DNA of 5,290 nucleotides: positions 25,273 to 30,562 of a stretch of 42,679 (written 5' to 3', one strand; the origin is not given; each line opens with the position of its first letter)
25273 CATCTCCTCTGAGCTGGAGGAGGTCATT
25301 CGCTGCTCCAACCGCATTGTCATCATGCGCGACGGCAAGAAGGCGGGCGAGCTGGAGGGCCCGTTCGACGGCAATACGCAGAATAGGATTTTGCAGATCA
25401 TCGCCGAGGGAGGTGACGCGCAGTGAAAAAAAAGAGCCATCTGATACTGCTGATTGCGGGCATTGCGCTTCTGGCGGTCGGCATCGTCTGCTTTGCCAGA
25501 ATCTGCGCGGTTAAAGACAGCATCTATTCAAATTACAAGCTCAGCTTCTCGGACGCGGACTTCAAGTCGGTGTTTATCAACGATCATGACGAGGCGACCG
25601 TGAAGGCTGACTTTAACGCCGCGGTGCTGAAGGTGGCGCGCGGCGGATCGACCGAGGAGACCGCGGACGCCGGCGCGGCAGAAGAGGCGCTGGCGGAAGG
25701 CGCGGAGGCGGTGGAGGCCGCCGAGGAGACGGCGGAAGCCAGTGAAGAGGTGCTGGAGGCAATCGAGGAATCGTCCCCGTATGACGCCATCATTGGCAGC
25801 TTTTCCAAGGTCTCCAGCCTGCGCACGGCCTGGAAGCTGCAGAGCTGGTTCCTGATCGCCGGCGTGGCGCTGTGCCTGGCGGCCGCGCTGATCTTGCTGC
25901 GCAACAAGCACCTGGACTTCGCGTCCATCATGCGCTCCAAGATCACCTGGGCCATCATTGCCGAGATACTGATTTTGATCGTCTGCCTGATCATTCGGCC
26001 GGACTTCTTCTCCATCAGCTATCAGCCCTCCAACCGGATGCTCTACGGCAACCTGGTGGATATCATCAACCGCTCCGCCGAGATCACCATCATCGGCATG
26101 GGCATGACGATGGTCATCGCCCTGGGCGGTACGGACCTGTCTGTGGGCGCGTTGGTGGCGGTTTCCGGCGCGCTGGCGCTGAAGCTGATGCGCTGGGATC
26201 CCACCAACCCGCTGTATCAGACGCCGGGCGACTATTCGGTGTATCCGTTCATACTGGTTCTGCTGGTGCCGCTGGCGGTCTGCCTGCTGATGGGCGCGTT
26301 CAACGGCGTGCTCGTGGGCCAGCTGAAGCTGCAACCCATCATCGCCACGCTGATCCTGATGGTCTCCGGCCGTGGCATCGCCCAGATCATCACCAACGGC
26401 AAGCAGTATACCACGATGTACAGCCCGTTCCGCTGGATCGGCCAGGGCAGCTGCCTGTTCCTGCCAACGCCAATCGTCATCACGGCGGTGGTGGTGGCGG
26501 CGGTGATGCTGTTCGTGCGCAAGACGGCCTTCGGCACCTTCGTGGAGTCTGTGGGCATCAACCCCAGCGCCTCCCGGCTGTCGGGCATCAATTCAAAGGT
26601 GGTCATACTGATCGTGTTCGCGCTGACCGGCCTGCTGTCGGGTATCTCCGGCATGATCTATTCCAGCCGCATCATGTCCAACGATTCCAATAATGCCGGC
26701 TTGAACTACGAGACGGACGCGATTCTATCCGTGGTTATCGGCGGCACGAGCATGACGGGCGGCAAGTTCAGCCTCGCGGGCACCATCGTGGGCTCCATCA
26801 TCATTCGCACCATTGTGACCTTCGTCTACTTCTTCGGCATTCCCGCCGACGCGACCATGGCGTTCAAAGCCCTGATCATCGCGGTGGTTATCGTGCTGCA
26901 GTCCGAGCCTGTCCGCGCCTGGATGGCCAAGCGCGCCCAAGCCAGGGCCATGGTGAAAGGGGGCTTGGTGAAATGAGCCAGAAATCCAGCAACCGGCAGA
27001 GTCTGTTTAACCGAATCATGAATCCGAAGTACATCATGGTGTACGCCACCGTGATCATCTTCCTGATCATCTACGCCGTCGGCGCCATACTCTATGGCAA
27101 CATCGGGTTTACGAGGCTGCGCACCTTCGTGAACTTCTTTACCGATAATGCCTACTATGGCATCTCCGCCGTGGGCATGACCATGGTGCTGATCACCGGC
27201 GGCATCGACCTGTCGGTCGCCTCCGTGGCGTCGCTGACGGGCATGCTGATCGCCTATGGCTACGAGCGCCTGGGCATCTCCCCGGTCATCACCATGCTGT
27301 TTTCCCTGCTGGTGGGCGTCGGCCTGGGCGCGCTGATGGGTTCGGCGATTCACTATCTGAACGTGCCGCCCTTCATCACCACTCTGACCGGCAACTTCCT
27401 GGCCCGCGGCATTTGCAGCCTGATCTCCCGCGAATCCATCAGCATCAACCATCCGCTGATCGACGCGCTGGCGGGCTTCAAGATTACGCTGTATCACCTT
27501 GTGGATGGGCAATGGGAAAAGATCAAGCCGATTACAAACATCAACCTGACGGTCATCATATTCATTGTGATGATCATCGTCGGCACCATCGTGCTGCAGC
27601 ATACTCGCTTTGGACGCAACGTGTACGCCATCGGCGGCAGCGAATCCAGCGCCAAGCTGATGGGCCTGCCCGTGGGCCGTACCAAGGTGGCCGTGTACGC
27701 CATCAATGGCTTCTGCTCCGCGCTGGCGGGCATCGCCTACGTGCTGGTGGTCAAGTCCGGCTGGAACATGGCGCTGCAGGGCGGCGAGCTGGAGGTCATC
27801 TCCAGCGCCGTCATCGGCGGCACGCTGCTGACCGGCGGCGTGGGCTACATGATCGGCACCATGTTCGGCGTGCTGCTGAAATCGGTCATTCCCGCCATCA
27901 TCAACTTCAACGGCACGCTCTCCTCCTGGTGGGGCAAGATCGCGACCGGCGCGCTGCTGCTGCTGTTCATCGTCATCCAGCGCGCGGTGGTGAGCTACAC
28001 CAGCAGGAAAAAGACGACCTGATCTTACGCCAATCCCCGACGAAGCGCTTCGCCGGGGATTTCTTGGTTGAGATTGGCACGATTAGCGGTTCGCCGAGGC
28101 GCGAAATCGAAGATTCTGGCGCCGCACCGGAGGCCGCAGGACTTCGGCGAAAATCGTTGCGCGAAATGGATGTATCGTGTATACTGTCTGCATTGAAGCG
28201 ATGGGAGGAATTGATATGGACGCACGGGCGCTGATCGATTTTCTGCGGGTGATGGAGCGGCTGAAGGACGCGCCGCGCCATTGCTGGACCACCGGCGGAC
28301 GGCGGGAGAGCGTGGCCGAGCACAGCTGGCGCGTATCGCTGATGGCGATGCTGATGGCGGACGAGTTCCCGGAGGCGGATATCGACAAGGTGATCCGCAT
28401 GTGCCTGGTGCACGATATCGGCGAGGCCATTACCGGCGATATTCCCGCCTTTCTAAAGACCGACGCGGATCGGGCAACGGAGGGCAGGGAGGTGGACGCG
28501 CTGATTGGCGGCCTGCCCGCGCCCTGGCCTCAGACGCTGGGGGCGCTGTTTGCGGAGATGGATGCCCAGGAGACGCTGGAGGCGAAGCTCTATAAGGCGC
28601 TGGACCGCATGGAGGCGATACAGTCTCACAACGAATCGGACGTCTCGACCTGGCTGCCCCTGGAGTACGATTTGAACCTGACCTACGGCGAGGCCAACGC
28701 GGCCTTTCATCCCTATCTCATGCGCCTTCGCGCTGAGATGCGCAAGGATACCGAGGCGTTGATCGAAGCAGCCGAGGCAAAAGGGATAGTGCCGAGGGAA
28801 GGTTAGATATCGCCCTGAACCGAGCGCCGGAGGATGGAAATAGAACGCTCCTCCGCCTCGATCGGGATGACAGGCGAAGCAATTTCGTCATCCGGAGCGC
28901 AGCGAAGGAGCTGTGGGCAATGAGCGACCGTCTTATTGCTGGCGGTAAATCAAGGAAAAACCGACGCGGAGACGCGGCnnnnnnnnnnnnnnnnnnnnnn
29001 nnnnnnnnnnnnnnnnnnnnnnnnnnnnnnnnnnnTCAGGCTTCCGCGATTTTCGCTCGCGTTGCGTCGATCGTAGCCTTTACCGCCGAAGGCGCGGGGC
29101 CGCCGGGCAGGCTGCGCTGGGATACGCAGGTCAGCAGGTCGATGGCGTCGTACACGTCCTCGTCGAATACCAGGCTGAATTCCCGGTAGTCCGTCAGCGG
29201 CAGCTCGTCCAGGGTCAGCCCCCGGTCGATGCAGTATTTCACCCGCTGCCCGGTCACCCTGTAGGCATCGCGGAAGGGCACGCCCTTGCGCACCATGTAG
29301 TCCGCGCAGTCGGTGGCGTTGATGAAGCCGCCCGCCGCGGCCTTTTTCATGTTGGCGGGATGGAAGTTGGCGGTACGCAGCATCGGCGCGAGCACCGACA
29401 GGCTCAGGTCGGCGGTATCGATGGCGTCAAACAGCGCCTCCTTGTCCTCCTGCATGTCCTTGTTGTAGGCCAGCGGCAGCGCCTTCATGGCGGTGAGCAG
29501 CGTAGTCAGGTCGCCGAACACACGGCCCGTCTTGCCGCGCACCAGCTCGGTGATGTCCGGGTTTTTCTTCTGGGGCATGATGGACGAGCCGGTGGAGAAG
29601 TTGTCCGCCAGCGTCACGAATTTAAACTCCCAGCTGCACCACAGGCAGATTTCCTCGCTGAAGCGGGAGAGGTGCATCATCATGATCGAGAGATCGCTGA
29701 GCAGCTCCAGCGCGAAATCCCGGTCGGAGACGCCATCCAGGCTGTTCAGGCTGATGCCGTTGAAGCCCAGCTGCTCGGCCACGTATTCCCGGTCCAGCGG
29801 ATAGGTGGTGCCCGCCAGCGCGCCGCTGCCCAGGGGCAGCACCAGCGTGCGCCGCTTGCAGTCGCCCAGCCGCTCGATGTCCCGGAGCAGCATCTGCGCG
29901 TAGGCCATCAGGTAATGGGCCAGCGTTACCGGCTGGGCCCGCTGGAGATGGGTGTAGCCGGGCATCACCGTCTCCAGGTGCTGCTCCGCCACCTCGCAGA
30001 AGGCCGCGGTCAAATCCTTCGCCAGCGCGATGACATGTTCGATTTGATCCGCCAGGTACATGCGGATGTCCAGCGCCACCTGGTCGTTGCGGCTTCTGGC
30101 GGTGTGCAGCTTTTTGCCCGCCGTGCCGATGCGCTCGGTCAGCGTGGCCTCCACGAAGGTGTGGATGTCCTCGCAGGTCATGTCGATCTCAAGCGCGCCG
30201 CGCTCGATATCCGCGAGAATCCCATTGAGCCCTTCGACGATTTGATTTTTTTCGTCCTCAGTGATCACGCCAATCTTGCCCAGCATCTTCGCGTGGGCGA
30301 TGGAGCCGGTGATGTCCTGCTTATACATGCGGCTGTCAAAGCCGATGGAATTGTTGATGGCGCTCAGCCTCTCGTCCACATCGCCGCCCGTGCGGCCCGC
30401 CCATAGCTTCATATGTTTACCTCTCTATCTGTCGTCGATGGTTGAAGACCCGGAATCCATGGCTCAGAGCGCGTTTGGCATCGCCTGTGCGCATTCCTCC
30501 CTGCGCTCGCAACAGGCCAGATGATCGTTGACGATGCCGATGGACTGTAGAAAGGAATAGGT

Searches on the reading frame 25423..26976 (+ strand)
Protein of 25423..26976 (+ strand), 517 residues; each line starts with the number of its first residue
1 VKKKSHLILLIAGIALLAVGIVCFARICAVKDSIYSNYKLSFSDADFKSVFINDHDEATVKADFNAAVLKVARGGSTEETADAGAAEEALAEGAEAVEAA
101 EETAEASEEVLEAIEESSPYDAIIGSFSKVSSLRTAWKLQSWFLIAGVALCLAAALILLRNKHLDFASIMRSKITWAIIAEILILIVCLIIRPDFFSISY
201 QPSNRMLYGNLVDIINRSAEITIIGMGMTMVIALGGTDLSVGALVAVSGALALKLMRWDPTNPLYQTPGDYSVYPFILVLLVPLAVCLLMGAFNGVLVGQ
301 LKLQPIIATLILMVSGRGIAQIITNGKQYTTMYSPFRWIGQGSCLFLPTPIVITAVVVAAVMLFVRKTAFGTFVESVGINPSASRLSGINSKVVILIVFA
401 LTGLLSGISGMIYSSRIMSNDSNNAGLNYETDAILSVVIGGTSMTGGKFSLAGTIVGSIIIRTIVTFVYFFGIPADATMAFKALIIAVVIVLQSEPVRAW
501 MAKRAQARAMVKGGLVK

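Call 8: search_protein_families(library=pfam, proteins=[window:25423-26976:+], max_evalue=0.001)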
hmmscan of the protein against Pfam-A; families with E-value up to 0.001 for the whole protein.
window:25423-26976:+ (517 aa): 1 family
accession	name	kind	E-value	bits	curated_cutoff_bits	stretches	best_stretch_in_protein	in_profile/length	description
PF02653.21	BPD_transp_2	-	5.9e-38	131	26.8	1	211-489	2-268/269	Branched-chain amino acid transport system / permease component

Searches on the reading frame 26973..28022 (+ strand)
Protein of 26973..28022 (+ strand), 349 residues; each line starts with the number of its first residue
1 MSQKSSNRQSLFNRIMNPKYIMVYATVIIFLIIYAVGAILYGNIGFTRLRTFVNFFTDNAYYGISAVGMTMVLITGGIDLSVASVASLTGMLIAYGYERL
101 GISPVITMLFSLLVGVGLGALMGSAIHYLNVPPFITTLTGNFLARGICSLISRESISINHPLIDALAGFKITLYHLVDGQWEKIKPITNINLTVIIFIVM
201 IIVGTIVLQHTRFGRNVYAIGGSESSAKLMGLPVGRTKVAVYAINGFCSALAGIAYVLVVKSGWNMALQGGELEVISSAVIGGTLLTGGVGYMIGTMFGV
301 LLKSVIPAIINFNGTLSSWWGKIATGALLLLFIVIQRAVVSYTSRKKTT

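Call 8: search_protein_families(library=pfam, proteins=[window:26973-28022:+], max_evalue=0.001)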
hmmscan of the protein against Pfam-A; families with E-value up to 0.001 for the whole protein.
window:26973-28022:+ (349 aa): 1 family
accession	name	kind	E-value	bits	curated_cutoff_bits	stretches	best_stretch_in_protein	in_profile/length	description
PF02653.21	BPD_transp_2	-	1.5e-33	116.6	26.8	1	53-332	3-268/269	Branched-chain amino acid transport system / permease component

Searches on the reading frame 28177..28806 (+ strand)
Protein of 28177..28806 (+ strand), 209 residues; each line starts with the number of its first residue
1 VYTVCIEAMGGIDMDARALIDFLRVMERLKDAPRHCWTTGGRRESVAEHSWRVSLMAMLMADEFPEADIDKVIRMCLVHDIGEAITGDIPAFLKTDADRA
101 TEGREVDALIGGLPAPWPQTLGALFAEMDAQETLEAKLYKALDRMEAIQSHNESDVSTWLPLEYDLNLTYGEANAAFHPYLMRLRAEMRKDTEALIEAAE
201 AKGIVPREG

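Call 8: search_protein_families(library=pfam, proteins=[window:28177-28806:+], max_evalue=0.001)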
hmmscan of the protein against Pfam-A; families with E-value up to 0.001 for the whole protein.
window:28177-28806:+ (209 aa): 3 families
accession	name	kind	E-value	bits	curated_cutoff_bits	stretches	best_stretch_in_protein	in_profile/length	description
PF13023.12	HD_3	-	3.4e-37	128.3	22.5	1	26-178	1-158/165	HD domain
PF12917.13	YfbR-like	-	7.4e-14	52.3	25.9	1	22-148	2-138/182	5'-deoxynucleotidase YfbR-like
PF01966.28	HD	-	5.6e-11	43.2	22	1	46-147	1-115/116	HD domain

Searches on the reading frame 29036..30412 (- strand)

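Call 28: search_protein_families(library=pfam, proteins=[window:29036-30412:-], max_evalue=0.001)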
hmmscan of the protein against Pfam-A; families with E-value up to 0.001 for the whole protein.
window:29036-30412:- (458 aa): 2 families
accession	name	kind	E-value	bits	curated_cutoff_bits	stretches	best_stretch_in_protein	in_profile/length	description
PF00206.25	Lyase_1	-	8.4e-78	262.4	27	1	6-300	1-312/312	Lyase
PF14698.11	ASL_C2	-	3.3e-26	91.9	27.3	1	363-430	1-68/69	Argininosuccinate lyase C-terminal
